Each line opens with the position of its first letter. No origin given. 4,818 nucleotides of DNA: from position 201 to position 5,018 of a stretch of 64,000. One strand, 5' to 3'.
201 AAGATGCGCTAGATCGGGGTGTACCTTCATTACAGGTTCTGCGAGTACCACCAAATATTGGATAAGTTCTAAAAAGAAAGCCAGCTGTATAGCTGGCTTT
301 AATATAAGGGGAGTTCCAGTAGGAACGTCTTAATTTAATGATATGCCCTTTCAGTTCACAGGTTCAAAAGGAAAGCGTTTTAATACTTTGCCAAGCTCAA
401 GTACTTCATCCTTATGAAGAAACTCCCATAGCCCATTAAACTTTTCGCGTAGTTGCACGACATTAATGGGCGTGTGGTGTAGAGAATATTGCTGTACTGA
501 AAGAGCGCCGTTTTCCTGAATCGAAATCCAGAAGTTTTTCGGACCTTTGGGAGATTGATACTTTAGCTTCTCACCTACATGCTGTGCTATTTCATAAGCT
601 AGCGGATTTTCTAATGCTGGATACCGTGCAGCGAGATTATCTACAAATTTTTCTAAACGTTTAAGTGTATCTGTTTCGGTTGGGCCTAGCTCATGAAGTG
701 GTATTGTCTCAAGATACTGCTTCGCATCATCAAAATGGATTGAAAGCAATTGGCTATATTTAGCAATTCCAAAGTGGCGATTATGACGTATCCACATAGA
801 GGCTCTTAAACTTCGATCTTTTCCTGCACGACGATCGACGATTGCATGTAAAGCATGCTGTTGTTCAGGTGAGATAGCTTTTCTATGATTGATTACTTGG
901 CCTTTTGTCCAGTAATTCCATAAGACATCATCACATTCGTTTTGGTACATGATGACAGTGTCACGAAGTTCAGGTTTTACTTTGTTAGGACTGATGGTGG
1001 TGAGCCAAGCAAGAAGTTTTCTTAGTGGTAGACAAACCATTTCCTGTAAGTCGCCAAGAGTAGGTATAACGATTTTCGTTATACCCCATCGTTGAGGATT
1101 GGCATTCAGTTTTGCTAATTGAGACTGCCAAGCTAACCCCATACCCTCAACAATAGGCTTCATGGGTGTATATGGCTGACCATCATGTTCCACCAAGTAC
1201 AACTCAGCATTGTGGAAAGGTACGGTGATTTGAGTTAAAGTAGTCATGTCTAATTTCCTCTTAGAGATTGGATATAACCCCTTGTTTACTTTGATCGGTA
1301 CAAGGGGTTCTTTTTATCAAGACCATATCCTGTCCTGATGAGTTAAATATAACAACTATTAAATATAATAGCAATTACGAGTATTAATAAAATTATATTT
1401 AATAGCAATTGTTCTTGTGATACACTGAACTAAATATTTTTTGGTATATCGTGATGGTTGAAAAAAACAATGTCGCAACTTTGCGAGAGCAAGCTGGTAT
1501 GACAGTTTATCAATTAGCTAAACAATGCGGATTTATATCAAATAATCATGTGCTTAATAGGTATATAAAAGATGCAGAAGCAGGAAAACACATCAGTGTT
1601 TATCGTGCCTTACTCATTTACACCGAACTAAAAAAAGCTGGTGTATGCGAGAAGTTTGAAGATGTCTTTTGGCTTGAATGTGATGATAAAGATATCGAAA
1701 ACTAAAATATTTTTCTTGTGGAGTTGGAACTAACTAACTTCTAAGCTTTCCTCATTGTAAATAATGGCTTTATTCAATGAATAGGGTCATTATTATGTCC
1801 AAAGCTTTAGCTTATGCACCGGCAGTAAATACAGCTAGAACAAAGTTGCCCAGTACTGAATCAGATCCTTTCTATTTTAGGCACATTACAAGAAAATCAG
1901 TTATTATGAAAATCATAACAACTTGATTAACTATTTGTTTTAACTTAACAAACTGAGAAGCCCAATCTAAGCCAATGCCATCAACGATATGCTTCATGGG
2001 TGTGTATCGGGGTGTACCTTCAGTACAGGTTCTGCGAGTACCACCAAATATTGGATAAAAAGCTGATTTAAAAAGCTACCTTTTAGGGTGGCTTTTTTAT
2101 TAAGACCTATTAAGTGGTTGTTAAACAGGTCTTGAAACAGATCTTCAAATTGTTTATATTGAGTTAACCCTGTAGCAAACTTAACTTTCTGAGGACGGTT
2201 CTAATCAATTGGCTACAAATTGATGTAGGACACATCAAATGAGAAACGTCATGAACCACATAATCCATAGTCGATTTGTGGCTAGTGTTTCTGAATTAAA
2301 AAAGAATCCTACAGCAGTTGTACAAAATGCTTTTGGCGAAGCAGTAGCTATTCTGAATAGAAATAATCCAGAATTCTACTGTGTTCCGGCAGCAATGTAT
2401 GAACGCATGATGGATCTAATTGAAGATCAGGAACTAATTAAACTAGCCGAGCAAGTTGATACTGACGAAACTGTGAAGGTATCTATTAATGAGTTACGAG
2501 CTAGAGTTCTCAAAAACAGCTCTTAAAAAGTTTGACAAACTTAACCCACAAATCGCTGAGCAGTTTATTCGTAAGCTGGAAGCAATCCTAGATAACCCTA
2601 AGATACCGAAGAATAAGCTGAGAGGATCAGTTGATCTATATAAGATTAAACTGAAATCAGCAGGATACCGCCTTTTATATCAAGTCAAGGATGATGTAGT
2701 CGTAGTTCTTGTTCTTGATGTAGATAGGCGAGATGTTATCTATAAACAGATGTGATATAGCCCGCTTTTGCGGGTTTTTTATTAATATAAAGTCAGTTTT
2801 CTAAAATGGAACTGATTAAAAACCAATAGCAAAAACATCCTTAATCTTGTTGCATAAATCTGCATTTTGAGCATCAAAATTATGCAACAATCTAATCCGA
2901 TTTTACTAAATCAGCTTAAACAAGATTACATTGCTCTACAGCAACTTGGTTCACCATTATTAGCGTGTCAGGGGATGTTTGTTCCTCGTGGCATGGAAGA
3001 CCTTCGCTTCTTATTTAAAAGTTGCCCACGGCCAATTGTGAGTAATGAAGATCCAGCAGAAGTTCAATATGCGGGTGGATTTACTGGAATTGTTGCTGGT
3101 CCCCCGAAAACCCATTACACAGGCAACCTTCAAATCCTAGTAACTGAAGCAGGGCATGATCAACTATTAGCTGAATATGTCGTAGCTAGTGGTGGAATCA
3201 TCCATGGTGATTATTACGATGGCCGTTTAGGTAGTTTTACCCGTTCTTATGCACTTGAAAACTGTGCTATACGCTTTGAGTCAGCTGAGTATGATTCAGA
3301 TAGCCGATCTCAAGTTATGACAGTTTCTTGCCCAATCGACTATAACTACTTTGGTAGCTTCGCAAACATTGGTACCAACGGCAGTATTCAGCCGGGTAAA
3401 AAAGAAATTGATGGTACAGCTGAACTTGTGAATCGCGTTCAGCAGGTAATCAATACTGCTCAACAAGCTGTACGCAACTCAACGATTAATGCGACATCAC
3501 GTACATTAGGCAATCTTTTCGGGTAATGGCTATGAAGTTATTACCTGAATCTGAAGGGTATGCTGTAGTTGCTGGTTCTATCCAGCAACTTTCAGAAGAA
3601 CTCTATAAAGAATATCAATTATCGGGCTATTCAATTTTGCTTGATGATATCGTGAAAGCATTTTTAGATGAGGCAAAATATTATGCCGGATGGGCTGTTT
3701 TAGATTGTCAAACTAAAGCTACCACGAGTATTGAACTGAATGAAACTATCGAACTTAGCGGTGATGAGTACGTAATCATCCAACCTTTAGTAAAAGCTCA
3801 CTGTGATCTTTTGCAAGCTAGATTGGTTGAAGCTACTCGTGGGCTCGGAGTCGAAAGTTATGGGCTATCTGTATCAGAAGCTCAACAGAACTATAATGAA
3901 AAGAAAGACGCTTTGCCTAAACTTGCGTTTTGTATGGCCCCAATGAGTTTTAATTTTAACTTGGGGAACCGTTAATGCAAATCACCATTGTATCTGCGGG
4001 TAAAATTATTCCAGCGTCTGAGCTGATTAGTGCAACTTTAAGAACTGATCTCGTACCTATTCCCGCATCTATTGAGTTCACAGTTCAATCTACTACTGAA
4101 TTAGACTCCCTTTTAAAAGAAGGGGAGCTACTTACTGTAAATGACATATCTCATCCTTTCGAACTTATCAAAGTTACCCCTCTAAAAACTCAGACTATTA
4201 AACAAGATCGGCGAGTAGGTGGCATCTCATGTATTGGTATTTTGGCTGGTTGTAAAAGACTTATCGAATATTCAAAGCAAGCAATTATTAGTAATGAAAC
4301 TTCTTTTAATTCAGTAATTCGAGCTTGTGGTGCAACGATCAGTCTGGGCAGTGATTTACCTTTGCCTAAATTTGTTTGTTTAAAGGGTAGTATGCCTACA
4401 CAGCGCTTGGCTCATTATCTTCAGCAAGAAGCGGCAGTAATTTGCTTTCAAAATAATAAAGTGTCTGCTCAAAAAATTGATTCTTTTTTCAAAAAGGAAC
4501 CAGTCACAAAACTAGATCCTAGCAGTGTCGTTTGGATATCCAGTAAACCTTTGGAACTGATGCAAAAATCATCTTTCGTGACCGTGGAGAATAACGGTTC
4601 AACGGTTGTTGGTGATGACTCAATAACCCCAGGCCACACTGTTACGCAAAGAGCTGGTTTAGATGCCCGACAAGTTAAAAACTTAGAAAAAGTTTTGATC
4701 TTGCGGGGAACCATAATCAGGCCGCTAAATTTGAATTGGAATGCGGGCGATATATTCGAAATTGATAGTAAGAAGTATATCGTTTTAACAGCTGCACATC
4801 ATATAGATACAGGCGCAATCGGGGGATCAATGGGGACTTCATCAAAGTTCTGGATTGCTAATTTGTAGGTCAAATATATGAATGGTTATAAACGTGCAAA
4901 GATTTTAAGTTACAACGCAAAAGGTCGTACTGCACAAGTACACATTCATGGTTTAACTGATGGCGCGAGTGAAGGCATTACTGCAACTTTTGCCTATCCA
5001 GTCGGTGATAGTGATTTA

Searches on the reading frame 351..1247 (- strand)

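Call 7: search_protein_families(library=phrogs, proteins=[window:351-1247:-], max_evalue=0.001)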
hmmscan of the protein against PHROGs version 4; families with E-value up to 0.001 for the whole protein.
window:351-1247:- (298 aa): 7 families
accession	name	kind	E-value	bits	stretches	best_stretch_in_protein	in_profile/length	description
phrog_2127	-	transcription regulation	7.7e-96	322.5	1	1-296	1-313/313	anti-repressor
phrog_11521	-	unknown function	1.6e-89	298.5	1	158-298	1-141/142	-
phrog_524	-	transcription regulation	1e-67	230.3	1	3-173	6-176/317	anti-repressor Ant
phrog_14366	-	unknown function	5.2e-39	134.1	1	6-119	3-117/122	-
phrog_245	-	transcription regulation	4.7e-31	109.5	1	4-254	39-263/319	anti-repressor Ant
phrog_7940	-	unknown function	1.1e-15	58.9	1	8-124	6-135/252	-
phrog_29922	-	unknown function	1e-11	45.9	1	7-149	9-154/230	-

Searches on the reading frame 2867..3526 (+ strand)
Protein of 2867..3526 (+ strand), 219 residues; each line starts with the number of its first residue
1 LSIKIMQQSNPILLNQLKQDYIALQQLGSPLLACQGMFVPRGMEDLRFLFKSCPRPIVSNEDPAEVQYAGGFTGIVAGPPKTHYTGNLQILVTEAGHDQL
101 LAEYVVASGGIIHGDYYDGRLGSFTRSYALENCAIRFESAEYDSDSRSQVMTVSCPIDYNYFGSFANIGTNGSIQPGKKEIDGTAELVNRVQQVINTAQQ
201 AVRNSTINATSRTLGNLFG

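Call 7: search_protein_families(library=phrogs, proteins=[window:2867-3526:+], max_evalue=0.001)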
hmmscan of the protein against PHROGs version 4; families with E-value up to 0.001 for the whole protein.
window:2867-3526:+ (219 aa): 1 family
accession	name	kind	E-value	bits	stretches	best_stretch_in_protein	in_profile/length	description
phrog_1120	-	tail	1.6e-65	220.7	1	6-169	2-170/170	tail tube protein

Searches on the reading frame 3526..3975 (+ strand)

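Call 7: search_protein_families(library=phrogs, proteins=[window:3526-3975:+], max_evalue=0.001)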
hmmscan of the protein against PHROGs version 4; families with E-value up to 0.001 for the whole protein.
window:3526-3975:+ (149 aa): 1 family
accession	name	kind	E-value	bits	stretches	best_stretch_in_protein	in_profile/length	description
phrog_5551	-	unknown function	2.4e-74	249.1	1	3-149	1-147/147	-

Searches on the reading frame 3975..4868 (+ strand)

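Call 7: search_protein_families(library=phrogs, proteins=[window:3975-4868:+], max_evalue=0.001)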
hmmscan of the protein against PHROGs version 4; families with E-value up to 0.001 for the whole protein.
window:3975-4868:+ (297 aa): 1 family
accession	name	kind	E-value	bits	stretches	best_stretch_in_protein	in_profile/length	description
phrog_1390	-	tail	6e-84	283.1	1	1-297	8-326/328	tail protein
